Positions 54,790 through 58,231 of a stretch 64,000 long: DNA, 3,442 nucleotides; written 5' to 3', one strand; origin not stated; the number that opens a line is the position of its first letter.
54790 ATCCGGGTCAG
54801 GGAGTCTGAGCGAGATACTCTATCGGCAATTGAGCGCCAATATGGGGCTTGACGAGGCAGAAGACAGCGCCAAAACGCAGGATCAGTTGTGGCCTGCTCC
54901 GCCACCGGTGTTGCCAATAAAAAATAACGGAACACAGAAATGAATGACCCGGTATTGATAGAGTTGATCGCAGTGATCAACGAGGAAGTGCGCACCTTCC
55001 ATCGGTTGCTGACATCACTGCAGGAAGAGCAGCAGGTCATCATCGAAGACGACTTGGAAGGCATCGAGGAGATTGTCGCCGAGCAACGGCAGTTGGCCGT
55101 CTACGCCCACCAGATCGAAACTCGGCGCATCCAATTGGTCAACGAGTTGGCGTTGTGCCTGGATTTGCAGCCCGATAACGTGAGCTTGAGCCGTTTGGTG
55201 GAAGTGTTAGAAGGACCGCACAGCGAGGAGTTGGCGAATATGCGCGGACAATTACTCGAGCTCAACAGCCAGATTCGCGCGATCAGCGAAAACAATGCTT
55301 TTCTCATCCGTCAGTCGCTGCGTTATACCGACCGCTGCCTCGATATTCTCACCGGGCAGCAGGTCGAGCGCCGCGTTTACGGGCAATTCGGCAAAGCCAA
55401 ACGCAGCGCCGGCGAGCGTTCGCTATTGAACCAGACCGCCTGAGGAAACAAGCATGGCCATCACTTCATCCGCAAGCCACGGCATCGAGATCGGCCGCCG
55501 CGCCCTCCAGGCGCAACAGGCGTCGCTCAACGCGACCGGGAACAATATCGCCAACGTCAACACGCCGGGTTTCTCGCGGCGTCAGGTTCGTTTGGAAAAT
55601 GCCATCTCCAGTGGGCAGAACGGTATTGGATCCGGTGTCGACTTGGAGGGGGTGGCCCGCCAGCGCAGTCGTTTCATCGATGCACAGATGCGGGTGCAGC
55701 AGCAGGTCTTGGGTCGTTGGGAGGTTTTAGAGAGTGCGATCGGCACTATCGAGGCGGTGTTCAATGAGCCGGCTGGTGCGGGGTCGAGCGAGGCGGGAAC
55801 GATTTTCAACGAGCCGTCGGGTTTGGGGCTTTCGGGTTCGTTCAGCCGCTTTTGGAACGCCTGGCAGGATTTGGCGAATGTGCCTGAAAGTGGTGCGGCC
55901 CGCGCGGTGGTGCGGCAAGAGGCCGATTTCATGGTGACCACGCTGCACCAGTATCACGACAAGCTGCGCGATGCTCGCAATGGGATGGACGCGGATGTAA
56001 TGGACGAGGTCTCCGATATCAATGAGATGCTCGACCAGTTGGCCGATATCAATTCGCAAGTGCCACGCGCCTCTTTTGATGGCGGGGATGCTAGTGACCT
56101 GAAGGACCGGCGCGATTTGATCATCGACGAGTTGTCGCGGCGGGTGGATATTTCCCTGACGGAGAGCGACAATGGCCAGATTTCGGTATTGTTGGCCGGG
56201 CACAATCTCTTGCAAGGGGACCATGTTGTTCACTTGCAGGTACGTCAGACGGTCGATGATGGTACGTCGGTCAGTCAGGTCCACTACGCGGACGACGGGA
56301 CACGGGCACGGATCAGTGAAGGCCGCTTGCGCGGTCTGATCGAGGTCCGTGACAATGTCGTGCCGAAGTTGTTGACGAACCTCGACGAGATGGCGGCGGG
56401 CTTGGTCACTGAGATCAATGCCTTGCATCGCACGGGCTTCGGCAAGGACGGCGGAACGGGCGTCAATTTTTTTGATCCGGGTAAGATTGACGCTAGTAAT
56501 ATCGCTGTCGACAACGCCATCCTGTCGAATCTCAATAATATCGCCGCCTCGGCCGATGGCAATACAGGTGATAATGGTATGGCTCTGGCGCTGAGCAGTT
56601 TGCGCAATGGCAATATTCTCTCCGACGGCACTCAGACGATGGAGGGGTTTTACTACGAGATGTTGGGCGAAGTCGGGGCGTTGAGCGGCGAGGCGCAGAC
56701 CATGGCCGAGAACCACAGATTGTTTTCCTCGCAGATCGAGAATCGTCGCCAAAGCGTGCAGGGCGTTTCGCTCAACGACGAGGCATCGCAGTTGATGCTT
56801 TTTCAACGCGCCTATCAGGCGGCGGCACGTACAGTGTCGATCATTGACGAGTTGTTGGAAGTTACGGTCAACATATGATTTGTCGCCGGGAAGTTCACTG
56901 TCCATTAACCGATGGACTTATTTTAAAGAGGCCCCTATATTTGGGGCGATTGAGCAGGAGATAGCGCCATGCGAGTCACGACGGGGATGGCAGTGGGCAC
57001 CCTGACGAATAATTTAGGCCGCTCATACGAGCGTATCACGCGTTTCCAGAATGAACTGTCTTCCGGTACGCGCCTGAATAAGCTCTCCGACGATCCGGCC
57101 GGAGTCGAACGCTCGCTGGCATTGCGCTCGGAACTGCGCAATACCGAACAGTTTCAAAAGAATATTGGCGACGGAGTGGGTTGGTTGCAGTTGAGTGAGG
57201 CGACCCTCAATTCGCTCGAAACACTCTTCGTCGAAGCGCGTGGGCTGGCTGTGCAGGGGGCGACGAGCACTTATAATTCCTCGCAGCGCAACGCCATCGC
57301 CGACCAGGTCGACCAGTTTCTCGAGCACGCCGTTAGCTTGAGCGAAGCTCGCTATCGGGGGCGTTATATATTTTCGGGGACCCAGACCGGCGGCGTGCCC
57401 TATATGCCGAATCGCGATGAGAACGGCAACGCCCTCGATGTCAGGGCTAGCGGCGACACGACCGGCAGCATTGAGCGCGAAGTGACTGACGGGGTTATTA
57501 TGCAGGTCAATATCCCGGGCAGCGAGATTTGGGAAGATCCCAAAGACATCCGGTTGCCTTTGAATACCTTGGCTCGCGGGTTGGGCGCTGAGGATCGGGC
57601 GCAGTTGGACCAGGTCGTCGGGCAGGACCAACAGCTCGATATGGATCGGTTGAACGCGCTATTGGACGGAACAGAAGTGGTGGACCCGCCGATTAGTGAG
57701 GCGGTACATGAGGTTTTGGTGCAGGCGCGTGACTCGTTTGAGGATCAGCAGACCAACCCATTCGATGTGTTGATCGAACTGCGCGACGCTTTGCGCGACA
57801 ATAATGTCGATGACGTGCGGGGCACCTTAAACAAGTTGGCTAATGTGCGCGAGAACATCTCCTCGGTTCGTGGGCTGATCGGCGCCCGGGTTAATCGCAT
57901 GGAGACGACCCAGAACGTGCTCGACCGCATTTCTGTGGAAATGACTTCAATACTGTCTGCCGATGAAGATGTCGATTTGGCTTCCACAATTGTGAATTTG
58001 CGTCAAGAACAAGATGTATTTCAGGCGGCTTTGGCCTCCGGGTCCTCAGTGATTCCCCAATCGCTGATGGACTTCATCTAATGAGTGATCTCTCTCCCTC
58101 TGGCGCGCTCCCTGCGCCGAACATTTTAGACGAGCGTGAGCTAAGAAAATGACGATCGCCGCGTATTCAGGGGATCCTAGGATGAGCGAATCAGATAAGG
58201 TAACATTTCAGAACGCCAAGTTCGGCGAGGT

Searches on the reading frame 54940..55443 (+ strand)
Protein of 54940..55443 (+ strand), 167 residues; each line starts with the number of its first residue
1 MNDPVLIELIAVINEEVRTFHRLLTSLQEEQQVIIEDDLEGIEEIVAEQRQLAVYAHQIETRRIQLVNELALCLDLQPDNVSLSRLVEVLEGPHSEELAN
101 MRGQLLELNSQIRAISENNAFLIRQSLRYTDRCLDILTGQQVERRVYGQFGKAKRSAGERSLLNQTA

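Call 76: search_protein_families(library=pfam, proteins=[window:54940-55443:+], max_evalue=0.0001)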
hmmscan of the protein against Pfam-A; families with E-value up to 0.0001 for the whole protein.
window:54940-55443:+ (167 aa): 1 family
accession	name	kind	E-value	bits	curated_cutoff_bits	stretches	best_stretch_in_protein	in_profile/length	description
PF05130.17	FlgN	-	2e-26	93.6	30.5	1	7-154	4-146/147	FlgN protein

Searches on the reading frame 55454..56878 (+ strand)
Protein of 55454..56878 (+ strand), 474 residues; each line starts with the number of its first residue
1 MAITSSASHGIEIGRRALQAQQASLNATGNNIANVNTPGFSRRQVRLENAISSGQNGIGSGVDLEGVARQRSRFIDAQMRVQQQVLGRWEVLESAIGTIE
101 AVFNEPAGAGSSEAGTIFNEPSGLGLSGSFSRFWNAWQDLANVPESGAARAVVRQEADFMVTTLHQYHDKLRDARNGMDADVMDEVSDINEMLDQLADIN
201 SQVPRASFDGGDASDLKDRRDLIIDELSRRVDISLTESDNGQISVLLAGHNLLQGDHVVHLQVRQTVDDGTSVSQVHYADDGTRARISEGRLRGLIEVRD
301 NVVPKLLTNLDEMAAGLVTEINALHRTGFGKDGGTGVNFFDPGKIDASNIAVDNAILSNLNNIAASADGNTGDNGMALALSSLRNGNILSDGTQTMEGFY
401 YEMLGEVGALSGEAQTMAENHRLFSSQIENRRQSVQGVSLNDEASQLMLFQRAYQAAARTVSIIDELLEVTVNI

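Call 76: search_protein_families(library=pfam, proteins=[window:55454-56878:+], max_evalue=0.0001)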
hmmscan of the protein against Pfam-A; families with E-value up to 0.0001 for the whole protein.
window:55454-56878:+ (474 aa): 3 families
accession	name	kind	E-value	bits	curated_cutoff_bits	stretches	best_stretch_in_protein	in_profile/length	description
PF22638.1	FlgK_D1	-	1.7e-56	191.9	28.6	1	116-340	6-233/233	Flagellar hook-associated protein FlgK helical domain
PF00460.25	Flg_bb_rod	-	2.7e-09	37.2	20.7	1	11-40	1-30/31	Flagella basal body rod protein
PF06429.18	Flg_bbr_C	-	8.7e-07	28.8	23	1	436-473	8-45/46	Flagellar basal body rod FlgEFG protein C-terminal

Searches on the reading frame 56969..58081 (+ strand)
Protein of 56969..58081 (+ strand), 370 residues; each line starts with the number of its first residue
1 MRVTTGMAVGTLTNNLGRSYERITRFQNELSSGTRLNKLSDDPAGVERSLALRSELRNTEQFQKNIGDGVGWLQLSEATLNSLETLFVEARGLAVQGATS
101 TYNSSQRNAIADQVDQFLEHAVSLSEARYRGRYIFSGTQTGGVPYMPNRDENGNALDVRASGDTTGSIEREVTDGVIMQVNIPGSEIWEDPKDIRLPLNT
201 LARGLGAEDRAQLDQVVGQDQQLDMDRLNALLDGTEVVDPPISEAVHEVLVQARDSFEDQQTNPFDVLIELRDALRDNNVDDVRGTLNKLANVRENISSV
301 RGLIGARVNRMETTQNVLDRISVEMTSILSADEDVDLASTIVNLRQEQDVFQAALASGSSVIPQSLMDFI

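Call 76: search_protein_families(library=pfam, proteins=[window:56969-58081:+], max_evalue=0.0001)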
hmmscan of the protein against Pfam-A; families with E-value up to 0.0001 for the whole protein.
window:56969-58081:+ (370 aa): 2 families
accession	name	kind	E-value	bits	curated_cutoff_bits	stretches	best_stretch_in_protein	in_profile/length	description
PF00669.25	Flagellin_N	-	7.5e-20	71.8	26.6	1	6-140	4-139/139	Bacterial flagellin N-terminal helical region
PF00700.27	Flagellin_C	-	6e-05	23.7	23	0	292-369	6-85/86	Bacterial flagellin C-terminal helical region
